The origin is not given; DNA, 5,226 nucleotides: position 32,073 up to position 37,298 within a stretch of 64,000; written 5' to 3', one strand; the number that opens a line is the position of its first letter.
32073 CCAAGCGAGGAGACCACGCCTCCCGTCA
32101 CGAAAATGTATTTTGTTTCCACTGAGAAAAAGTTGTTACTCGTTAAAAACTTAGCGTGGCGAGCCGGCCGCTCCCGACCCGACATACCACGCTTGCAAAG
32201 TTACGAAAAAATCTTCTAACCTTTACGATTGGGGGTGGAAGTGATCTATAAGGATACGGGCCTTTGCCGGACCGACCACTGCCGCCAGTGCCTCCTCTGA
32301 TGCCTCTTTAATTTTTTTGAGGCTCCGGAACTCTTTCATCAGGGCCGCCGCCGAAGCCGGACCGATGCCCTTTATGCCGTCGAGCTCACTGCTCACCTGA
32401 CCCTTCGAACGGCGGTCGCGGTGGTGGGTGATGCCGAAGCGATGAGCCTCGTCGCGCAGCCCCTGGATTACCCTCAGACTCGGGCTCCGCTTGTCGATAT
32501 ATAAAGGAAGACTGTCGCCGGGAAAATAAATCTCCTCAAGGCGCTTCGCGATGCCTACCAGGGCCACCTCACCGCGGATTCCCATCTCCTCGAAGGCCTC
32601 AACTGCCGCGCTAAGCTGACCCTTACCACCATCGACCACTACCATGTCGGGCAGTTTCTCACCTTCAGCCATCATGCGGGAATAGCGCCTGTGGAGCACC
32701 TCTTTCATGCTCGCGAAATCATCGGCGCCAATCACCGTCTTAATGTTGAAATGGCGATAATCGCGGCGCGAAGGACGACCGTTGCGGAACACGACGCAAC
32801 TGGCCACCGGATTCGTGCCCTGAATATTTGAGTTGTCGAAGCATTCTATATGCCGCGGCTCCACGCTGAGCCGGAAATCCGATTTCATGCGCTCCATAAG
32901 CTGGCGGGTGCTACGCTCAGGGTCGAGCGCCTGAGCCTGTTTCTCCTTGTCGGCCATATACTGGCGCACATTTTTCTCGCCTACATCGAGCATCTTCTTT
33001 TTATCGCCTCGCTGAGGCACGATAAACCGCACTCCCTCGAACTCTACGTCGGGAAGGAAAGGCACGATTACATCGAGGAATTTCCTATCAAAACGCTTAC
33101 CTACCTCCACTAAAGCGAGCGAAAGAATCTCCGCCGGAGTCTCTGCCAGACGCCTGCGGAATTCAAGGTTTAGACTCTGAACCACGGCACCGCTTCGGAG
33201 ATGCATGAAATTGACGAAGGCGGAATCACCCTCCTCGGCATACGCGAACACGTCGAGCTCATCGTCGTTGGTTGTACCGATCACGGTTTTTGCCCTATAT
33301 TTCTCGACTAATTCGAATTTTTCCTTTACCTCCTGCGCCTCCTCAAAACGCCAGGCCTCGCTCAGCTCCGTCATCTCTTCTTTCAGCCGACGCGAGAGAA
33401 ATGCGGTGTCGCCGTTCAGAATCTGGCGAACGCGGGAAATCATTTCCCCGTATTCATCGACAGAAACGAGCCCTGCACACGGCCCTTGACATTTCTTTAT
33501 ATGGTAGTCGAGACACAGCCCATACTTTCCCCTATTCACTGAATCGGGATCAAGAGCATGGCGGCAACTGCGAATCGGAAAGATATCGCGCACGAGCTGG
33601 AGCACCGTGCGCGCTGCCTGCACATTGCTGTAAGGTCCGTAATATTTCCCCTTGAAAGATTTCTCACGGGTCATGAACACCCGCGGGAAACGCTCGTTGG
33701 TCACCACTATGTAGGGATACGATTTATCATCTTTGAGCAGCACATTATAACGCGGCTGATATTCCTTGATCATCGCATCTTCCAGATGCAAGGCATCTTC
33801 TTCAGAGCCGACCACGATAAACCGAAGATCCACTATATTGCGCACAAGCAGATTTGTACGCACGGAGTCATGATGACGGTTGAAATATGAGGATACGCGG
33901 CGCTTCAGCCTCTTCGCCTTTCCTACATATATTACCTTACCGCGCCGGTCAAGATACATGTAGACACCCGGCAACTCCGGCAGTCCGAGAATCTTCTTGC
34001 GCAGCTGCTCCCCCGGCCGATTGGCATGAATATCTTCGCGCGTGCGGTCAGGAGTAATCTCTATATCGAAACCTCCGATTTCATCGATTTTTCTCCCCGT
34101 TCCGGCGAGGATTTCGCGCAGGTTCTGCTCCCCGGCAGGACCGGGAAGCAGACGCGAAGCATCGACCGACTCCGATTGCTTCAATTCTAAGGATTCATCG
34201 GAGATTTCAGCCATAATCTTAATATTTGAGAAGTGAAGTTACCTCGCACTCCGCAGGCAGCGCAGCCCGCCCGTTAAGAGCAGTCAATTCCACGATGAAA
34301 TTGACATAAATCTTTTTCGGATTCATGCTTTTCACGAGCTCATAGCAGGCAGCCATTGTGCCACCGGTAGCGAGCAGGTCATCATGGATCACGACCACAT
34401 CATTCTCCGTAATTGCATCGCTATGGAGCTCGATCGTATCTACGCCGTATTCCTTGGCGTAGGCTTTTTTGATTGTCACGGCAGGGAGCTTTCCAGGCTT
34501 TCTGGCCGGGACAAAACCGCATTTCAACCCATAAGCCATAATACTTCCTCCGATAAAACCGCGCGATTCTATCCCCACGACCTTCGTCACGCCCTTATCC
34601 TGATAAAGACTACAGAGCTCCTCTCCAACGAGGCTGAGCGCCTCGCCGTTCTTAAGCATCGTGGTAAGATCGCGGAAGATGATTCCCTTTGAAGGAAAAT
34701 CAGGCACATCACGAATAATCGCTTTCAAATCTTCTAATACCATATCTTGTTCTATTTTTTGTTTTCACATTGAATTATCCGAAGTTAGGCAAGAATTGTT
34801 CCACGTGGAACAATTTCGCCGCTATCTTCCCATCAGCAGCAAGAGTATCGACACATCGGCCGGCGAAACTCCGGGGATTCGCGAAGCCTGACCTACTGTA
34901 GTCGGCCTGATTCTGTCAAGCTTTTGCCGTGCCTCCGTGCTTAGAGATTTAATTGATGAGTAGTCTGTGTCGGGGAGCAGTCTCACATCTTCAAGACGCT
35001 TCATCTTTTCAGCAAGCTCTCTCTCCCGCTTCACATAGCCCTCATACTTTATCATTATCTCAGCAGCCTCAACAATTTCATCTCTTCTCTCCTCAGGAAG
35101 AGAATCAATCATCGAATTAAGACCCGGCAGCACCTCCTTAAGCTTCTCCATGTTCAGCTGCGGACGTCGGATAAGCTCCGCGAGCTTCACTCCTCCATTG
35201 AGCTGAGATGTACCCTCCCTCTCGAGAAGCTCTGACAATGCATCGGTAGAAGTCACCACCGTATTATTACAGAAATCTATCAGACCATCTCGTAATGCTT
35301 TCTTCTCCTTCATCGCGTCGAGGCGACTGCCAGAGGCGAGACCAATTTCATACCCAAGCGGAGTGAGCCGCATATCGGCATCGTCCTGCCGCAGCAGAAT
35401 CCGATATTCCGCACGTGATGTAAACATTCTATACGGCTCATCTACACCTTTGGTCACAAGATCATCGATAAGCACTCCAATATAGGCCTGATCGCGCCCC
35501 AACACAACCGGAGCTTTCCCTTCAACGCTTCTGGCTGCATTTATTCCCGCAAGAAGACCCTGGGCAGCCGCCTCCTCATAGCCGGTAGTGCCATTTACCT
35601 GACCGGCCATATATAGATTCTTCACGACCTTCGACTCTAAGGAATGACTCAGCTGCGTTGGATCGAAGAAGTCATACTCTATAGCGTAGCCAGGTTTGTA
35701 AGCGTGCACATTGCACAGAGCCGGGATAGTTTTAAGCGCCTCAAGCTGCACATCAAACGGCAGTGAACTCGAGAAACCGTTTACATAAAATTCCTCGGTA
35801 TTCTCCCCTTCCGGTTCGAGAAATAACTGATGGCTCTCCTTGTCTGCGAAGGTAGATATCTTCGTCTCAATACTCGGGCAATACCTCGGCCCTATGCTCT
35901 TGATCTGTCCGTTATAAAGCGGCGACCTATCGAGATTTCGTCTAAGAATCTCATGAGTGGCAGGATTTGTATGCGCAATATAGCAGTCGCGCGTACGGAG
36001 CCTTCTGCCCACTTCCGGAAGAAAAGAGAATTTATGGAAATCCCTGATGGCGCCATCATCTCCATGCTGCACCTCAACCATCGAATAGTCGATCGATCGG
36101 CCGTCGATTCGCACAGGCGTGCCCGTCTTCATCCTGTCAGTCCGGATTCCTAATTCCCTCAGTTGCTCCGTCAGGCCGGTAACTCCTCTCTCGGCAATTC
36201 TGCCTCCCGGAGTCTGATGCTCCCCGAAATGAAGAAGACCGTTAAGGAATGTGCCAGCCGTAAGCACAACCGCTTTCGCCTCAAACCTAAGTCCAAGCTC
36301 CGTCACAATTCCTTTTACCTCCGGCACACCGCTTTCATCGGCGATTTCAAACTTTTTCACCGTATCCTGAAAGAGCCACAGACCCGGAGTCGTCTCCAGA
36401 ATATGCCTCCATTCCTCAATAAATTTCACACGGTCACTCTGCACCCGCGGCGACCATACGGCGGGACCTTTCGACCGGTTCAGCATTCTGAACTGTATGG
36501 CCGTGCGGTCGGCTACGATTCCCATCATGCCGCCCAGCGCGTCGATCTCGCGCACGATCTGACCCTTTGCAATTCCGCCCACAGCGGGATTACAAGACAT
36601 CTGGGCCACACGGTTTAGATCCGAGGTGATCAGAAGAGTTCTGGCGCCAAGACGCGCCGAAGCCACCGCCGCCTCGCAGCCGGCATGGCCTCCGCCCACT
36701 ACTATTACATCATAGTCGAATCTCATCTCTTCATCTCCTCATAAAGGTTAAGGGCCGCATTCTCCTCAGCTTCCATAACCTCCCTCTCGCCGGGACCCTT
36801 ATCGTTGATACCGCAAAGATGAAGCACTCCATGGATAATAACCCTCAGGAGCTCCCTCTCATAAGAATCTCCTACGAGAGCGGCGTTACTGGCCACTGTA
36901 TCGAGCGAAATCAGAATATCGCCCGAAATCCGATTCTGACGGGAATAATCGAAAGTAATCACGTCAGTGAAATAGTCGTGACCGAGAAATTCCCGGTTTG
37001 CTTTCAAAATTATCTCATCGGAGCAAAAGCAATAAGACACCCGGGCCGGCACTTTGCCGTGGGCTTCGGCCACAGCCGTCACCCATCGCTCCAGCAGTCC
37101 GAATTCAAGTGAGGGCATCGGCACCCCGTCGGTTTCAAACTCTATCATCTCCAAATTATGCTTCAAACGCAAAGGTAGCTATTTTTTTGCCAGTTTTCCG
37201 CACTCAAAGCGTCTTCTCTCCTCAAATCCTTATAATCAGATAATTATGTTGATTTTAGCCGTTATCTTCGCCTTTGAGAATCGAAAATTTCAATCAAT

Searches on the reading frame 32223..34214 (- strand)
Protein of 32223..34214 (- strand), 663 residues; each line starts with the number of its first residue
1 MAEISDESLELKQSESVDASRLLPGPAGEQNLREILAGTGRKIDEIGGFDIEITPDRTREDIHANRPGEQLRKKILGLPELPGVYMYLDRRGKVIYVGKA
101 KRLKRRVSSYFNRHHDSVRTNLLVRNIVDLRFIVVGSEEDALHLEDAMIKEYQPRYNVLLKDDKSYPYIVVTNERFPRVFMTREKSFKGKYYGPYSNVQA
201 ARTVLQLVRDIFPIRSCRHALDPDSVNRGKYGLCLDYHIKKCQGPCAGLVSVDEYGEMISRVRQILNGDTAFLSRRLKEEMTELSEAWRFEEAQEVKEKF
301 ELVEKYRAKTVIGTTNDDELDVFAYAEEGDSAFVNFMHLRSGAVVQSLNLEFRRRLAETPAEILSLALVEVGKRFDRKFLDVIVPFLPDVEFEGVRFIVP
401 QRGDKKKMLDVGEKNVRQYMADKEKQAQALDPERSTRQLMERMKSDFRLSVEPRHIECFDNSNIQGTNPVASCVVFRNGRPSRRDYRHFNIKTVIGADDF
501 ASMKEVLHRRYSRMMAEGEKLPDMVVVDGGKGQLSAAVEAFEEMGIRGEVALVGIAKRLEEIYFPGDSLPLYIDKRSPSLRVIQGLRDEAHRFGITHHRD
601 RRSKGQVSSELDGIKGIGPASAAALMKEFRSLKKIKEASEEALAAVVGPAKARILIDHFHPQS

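Call 48: search_protein_families(library=pfam, proteins=[window:32223-34214:-], max_evalue=1e-8)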
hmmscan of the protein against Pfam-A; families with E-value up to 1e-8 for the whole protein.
window:32223-34214:- (663 aa): 2 families
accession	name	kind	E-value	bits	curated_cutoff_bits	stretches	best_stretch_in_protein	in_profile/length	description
PF08459.17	UvrC_RNaseH_dom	-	2.2e-54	184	22.3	1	446-595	3-159/159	UvrC RNAse H endonuclease domain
PF22920.2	UvrC_RNaseH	-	1.5e-12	47.9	24.3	1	320-422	2-115/116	UvrC Ribonuclease H-like domain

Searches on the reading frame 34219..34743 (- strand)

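Call 48: search_protein_families(library=pfam, proteins=[window:34219-34743:-], max_evalue=1e-8)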
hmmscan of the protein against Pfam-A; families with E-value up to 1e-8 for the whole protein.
window:34219-34743:- (174 aa): 1 family
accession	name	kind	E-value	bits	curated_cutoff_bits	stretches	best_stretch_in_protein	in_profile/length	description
PF00156.33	Pribosyltran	-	4.7e-11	42.7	26.3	1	45-145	21-118/158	Phosphoribosyl transferase domain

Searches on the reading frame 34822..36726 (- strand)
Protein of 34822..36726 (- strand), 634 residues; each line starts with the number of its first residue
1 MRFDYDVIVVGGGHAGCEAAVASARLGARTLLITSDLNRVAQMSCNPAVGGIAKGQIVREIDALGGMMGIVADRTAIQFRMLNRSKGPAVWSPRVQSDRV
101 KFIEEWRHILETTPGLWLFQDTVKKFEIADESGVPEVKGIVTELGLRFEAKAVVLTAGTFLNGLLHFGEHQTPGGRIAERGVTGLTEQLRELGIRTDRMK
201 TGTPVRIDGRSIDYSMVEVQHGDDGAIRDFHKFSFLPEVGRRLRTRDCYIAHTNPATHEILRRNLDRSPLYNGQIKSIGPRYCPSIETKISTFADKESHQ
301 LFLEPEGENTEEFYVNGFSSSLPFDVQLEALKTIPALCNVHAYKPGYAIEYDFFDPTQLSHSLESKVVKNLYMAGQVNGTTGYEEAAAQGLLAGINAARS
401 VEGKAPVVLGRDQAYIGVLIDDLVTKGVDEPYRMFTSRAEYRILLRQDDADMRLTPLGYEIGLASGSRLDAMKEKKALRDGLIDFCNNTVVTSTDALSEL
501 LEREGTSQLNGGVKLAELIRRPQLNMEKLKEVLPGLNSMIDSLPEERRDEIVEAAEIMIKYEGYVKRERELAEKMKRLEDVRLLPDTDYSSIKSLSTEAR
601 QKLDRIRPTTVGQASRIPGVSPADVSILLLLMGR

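Call 49: search_protein_families(library=pfam, proteins=[window:34822-36726:-], max_evalue=0.000001)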
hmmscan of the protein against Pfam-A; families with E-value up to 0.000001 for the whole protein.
window:34822-36726:- (634 aa): 4 families
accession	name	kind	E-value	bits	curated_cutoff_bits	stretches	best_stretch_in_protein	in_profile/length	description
PF01134.28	GIDA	-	3.9e-155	517.2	22.1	1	6-404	1-390/391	Glucose inhibited division protein A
PF13932.14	SAM_GIDA_C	-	1.1e-25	89.7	27.1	1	573-629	1-57/57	tRNA modifying enzyme MnmG/GidA C-terminal helical bundle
PF21680.2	GIDA_C_1st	-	6e-22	78.6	24.7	1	468-569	3-96/96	tRNA modifying enzyme MnmG/GidA C-terminal helical domain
PF12831.13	FAD_oxidored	-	9.1e-08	32.2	27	1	6-35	1-30/416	FAD dependent oxidoreductase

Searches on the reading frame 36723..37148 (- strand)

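Call 49: search_protein_families(library=pfam, proteins=[window:36723-37148:-], max_evalue=0.000001)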
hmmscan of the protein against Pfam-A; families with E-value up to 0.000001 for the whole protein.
window:36723-37148:- (141 aa): 1 family
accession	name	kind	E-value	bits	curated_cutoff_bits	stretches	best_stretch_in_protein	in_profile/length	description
PF02130.23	YbeY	-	1.8e-25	89.7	25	1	19-134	11-127/129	Endoribonuclease YbeY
